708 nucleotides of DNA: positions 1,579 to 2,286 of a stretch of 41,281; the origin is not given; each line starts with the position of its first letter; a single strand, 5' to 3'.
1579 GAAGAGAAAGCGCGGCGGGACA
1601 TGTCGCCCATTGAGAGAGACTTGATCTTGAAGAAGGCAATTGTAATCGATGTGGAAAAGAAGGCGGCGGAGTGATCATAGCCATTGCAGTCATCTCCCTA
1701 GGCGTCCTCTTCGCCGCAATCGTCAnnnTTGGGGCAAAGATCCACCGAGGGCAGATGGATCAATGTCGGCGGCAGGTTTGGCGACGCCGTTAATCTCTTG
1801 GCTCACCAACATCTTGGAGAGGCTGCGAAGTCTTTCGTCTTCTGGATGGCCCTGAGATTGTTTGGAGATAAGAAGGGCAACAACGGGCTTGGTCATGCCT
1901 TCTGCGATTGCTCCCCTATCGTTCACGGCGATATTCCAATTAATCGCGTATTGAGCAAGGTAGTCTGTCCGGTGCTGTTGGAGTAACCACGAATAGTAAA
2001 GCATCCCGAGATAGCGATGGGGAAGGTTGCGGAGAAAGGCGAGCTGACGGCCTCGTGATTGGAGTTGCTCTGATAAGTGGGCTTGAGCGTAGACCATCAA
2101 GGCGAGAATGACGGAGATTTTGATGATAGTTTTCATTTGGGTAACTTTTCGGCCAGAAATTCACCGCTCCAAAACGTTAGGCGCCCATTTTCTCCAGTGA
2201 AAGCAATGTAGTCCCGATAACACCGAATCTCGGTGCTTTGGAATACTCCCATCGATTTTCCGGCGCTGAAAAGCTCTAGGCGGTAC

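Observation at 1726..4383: Six-gene translationally coupled envelope-modification operon at the moron position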

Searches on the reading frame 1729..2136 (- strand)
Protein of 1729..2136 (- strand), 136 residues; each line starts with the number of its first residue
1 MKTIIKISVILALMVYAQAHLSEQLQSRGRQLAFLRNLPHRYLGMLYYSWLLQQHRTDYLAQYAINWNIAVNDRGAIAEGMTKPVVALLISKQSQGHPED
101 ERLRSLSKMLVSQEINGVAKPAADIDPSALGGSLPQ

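Call 3: search_protein_families(library=pfam, proteins=[window:1729-2136:-], max_evalue=1)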
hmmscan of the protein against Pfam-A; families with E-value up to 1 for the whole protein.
window:1729-2136:- (136 aa): 0 families

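Call 4: search_protein_families(library=phrogs, proteins=[window:1729-2136:-], max_evalue=1)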
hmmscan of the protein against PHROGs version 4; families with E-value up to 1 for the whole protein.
window:1729-2136:- (136 aa): 0 families

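Call 15: find_homologous_proteins(query=window:1729-2136:-, max_evalue=0.001)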
Query window:1729-2136:- (136 aa): 15 proteins with E <= 0.001 among 44 candidates.
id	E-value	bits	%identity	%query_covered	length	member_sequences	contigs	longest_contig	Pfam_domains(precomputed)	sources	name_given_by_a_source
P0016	4.4e-82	290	100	100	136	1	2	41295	-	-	-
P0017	1.5e-58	214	71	100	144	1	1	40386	-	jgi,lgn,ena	-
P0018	6.0e-45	170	66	86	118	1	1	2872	-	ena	-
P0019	9.4e-45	169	65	88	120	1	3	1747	-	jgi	jgi:hypothetical protein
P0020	1.1e-43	166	66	85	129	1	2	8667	-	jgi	jgi:hypothetical protein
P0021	1.0e-42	163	60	94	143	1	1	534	-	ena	-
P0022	2.6e-42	162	66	85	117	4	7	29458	-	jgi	jgi:hypothetical protein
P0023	1.7e-41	159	61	88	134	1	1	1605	-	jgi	jgi:hypothetical protein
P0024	2.5e-41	158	62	85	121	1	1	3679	-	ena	-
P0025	7.0e-41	157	61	92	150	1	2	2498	-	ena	-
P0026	1.4e-39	153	60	85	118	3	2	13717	-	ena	-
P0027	7.7e-38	147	62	87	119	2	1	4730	-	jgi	jgi:hypothetical protein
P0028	1.1e-37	147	59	85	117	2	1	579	-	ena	-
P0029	2.5e-36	142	63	84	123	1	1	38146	-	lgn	-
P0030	9.2e-23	98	63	64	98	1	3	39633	-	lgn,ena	-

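Call 32: search_solved_structures(query=A2, max_evalue=10)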
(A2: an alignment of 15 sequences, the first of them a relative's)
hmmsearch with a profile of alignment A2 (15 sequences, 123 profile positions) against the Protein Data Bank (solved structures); distinct sequences matched with E-value up to 10: 3.
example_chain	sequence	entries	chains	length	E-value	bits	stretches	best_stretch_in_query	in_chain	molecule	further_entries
3oou_A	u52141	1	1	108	0.15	15.1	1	6-68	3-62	Lin2118 protein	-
4k3f_A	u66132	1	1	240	0.42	13.6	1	61-118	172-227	Probable TonB-dependent receptor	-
5yzv_A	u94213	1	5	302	2.2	11.3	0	67-89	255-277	Probable serine/threonine-protein kinase PkwA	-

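Call 33: find_encoding_contigs(protein=P0029, flank=6000, max_places=2)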
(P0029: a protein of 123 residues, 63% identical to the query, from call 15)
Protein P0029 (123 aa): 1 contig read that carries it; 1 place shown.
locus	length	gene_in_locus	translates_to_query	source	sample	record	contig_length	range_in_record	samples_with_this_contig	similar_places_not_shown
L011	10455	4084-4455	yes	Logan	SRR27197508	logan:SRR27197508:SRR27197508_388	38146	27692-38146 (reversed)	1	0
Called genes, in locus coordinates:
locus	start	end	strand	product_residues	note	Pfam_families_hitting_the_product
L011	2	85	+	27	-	?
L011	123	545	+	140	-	-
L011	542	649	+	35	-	-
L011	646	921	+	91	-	PF01844:HNH, PF14279:HNH_5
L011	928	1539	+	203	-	PF03781:FGE-sulfatase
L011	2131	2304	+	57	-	-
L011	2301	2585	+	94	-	-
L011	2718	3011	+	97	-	-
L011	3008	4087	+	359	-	PF04932:Wzy_C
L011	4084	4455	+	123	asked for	-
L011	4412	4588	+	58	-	-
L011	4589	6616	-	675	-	-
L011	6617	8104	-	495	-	-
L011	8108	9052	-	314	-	-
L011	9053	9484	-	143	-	-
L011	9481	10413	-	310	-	-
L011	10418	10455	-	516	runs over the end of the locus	-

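Call 34: find_encoding_contigs(protein=P0022, flank=6000, max_places=3)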
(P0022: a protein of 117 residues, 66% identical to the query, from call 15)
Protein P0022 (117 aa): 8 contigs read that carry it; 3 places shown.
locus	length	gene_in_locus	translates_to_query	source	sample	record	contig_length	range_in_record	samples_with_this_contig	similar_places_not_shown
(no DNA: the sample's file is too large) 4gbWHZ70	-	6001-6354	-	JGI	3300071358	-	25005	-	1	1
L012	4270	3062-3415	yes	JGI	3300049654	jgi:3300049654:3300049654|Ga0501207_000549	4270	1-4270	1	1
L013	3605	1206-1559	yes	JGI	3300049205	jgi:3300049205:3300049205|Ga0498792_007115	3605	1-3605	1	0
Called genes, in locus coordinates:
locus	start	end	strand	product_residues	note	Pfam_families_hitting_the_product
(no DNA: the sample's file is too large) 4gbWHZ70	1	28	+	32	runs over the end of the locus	-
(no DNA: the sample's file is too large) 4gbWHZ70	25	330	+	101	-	-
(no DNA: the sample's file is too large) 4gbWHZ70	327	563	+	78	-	-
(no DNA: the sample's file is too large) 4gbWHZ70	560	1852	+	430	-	-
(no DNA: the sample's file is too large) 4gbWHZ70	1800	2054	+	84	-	-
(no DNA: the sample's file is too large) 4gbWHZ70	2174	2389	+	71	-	-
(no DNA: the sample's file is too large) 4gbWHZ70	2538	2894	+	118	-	-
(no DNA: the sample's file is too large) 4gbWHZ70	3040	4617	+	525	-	PF13231:PMT_2 (weak)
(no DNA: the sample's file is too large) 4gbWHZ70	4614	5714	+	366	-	PF04932:Wzy_C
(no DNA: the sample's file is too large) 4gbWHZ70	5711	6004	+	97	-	-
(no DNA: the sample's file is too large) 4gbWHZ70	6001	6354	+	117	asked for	-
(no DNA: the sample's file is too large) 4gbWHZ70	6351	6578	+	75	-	-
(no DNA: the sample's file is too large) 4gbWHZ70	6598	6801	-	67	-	-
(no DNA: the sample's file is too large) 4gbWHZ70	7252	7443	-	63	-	-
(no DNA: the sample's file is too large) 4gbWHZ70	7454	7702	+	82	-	-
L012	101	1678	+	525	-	PF13231:PMT_2 (weak)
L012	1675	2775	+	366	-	PF04932:Wzy_C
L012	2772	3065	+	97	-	-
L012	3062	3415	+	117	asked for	-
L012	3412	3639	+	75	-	-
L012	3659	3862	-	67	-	-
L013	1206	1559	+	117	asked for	-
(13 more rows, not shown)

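Call 45: search_protein_representatives(alignment_id=A2)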
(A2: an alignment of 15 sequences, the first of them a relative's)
Query: 15 sequences, 123 profile positions. Proteins with E-value up to 0.001 (for the whole library): 36; up to 1e-10: 29; up to 1e-30: 3. The best 36 are listed.
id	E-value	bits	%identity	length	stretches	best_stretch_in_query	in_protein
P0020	9.2e-62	222.5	-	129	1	1-119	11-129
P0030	8.7e-36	138.6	-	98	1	27-120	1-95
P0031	2.7e-35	137.0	-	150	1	5-121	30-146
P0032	2.9e-30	120.8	-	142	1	1-121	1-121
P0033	3.4e-21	91.4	-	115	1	6-112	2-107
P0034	9.4e-19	83.6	-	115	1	6-118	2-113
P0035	3.6e-18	81.7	-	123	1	3-121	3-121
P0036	6.3e-18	80.9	-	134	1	6-117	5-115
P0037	3.5e-17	78.5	-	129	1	1-119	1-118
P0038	1.1e-16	76.9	-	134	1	9-120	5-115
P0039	1.0e-15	73.7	-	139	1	5-118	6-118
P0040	1.4e-15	73.4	-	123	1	1-119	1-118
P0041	2.4e-15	72.5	-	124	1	4-119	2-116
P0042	4.4e-15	71.7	-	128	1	1-119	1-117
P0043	4.5e-15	71.7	-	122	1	5-114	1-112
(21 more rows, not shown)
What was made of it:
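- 1726..2136 (-): g6: 136-aa exported all-helical protein of an unannotated orphan family. It is the other half of the conserved core. The family has 36 clusters at 50% identity among 1.84 billion representatives, all 47-151 aa and stand-alone (call 45).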

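Call 47: search_protein_families(library=ncbifam, proteins=[window:1729-2136:-], max_evalue=1)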
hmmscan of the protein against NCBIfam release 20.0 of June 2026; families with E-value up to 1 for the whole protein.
window:1729-2136:- (136 aa): 1 family
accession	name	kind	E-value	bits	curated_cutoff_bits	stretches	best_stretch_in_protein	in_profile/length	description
NF006543.0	PRK09039.1-2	equivalog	0.015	15.1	305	1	5-99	29-119/350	peptidoglycan -binding protein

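Call 48: search_protein_families(library=padloc, proteins=[window:1729-2136:-], max_evalue=1)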
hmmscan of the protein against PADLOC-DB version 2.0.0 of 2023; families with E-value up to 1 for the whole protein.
window:1729-2136:- (136 aa): 0 families

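Call 50: search_dna_similar(query=window:1729-2136:-, collection=phages, mode=protein, max_evalue=0.1, max_rows=20)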
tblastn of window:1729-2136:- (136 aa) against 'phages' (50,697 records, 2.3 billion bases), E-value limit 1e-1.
No match.

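Call 52: predict_structure(alignment_id=A2)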
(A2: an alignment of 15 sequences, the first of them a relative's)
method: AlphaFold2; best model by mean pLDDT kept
length: 136 residues; sequences in the alignment: 15
mean_pLDDT: 76.3   pTM: 0.53
mean pLDDT of the five models: 76.3, 75.0, 74.1, 70.9, 69.9
residues with pLDDT >= 90: 16; 70-90: 84; 50-70: 20; < 50: 16
segments of 3 or more residues with pLDDT < 50: 120-127, 129-136
pLDDT, mean of each block of 10 residues (from residue 1): 91 93 81 70 82 81 85 61 76 86 87 71 47 44
secondary structure, 60 per line:
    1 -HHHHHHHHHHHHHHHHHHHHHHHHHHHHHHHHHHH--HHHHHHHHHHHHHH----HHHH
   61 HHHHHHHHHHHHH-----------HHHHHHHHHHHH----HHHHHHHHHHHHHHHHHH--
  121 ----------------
elements in order: H2-36 H39-52 H57-73 H85-96 H101-118

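Call 55: fold_search(model_id=the predicted structure, library=pdb)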
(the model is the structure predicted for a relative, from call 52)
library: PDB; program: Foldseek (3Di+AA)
matches with E <= 10: 107; with E <= 0.001: 0
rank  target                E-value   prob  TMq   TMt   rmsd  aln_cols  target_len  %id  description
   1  9hpq_A                1.3e+00  0.33  0.27  0.32   5.1        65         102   15  Peptide-substrate-binding (PSB) domain of human type I collagen prolyl 4-hydroxylase complexed with Pro-Pro-Gly-Pro-Ar (released 2025-09-24)
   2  6yxy_BE               1.4e+00  0.25  0.31  0.12   5.3        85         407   18  State B of the Trypanosoma brucei mitoribosomal large subunit assembly intermediate (released 2020-10-14)
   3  9hpq_B                1.5e+00  0.33  0.26  0.32   4.6        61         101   16  Peptide-substrate-binding (PSB) domain of human type I collagen prolyl 4-hydroxylase complexed with Pro-Pro-Gly-Pro-Ar (released 2025-09-24)
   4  9avc_B                1.5e+00  0.25  0.28  0.35   5.4        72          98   14  Fis1 Structure Y38E mutation (released 2025-05-21)
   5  2v5f_A                1.6e+00  0.35  0.33  0.43   4.8        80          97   19  Crystal structure of wild type peptide-binding domain of human type I collagen prolyl 4-hydroxylase. (released 2009-11-17)
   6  9hre_A                1.6e+00  0.21  0.30  0.35   5.9        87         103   17  Peptide-substrate-binding (PSB) domain of human type I collagen prolyl 4-hydroxylase complexed with Pro-Hyp-Gly-Pro-Al (released 2025-09-24)
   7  1tjc_A                2.0e+00  0.21  0.27  0.37  11.7        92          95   12  Crystal structure of peptide-substrate-binding domain of human type I collagen prolyl 4-hydroxylase (released 2004-10-12)
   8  9hpq_D                2.1e+00  0.25  0.25  0.31   4.7        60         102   17  Peptide-substrate-binding (PSB) domain of human type I collagen prolyl 4-hydroxylase complexed with Pro-Pro-Gly-Pro-Ar (released 2025-09-24)
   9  7aoi_BE               2.2e+00  0.21  0.35  0.15   4.9        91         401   13  Trypanosoma brucei mitochondrial ribosome large subunit assembly intermediate (released 2020-12-02)
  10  6yxx_BE               2.2e+00  0.20  0.31  0.14   5.1        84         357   17  State A of the Trypanosoma brucei mitoribosomal large subunit assembly intermediate (released 2020-10-14)
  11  7stx_B                2.6e+00  0.15  0.31  0.07   6.2        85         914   16  Cryo-EM structure of human NatB in complex with CoA-Alpha-Synuclein (released 2021-12-22)
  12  9hre_B                2.8e+00  0.20  0.26  0.31   4.7        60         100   17  Peptide-substrate-binding (PSB) domain of human type I collagen prolyl 4-hydroxylase complexed with Pro-Hyp-Gly-Pro-Al (released 2025-09-24)
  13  2v6y_B                2.8e+00  0.18  0.24  0.42  12.3        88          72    9  Structure of the MIT domain from a S. solfataricus Vps4-like ATPase (released 2007-10-16)
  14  6hix_BE               2.8e+00  0.14  0.31  0.13   4.9        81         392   15  Cryo-EM structure of the Trypanosoma brucei mitochondrial ribosome - This entry contains the large mitoribosomal subu (released 2018-09-26)
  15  2v6y_A                3.0e+00  0.15  0.24  0.40  13.2        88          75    8  Structure of the MIT domain from a S. solfataricus Vps4-like ATPase (released 2007-10-16)
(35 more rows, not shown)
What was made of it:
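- Closest known: Bacterial Wzy_C-TPR fusion proteins. Different: Fold matches of g6 to TPR-like domains are insignificant (prob 0.35 or less, call 55).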

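Call 71: search_protein_families(library=pfam, proteins=[L012:101-1675:+, L011:928-1536:+], max_evalue=0.01)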
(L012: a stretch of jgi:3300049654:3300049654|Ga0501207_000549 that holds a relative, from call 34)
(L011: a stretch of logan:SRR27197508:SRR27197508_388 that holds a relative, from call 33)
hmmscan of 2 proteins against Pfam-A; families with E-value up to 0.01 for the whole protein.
L012:101-1675:+ (525 aa): 1 family
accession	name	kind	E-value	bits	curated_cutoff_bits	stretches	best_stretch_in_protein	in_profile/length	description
PF13231.12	PMT_2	-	1.8e-05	25.4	26.1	1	85-228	13-156/160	Dolichyl-phosphate-mannose-protein mannosyltransferase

L011:928-1536:+ (203 aa): 1 family
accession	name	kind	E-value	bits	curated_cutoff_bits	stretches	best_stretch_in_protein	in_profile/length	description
PF03781.23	FGE-sulfatase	-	1e-18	68.4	23.3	1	21-155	65-190/255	Sulfatase-modifying factor enzyme 1-like domain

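Call 90: find_encoding_contigs(protein=P0036, flank=5000, max_places=2)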
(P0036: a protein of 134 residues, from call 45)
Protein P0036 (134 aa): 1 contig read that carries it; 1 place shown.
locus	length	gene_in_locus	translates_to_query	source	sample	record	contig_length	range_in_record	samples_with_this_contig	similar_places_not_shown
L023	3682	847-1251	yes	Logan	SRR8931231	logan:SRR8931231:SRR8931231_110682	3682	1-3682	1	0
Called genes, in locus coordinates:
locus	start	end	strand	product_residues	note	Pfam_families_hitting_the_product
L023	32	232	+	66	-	-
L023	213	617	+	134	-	PF18066:Phage_ABA_S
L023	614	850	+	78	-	-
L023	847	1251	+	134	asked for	-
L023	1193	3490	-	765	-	-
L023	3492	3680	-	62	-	?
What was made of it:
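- One short contig (L023) carries a distant g6 homologue with no Wzy_C in the 850 nt available upstream (call 90).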

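Call 91: list_cluster_members(proteins=[P0031, P0032, P0033, P0034, P0035, P0037, P0038, P0039, P0040, P0041])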
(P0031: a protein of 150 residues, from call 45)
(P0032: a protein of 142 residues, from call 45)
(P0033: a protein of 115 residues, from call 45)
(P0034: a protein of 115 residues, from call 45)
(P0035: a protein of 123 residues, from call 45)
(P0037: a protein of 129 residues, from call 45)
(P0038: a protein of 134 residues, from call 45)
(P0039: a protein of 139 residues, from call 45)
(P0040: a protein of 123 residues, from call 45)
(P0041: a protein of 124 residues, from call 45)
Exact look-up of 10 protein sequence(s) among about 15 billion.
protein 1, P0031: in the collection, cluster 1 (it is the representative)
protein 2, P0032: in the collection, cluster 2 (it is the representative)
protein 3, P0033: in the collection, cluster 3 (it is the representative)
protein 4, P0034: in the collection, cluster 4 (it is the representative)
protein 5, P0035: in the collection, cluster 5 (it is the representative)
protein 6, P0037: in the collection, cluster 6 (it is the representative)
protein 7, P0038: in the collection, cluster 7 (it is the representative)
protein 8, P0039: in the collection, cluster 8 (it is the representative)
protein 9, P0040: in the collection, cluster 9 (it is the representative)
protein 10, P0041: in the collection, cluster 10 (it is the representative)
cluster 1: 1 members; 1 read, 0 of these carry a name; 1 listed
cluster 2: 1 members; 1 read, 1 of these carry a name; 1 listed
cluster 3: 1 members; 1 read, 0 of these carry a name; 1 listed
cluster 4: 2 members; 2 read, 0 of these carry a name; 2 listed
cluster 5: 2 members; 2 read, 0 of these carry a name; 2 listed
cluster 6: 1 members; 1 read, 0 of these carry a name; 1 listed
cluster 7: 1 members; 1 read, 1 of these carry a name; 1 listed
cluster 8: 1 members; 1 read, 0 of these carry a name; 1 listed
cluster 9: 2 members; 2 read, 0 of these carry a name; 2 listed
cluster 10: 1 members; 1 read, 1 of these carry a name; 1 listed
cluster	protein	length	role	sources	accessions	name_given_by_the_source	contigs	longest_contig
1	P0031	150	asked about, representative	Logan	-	-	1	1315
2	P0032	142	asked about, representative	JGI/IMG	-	hypothetical protein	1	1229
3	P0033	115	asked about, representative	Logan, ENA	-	-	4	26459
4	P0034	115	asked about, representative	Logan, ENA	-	-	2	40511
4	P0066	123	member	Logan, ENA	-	-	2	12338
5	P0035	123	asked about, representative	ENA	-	-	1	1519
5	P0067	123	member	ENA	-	-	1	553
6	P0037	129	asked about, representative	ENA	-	-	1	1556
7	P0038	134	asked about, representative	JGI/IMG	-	hypothetical protein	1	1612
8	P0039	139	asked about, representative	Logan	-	-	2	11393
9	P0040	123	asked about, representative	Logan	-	-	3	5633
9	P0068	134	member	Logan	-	-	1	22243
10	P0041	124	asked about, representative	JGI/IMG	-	hypothetical protein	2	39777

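Call 92: find_encoding_contigs(protein=P0034, flank=7000, max_places=2)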
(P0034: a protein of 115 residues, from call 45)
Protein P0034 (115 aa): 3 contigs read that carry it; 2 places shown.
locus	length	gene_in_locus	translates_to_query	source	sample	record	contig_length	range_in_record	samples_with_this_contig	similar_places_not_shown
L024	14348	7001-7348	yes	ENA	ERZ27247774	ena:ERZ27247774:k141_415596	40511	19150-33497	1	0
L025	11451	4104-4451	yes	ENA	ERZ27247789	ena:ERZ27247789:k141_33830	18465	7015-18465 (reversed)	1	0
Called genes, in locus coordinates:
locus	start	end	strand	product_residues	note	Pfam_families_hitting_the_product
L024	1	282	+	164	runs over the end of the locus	-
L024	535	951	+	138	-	-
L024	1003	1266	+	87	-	-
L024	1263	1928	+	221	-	PF10108:DNA_pol_B_exo2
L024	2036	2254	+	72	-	-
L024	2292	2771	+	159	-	-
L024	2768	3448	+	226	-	-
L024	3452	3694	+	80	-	-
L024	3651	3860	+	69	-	-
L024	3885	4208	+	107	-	-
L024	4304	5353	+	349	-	-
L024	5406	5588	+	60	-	-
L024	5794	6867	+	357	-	PF04932:Wzy_C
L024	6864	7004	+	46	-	-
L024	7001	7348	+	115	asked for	-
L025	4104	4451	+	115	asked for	-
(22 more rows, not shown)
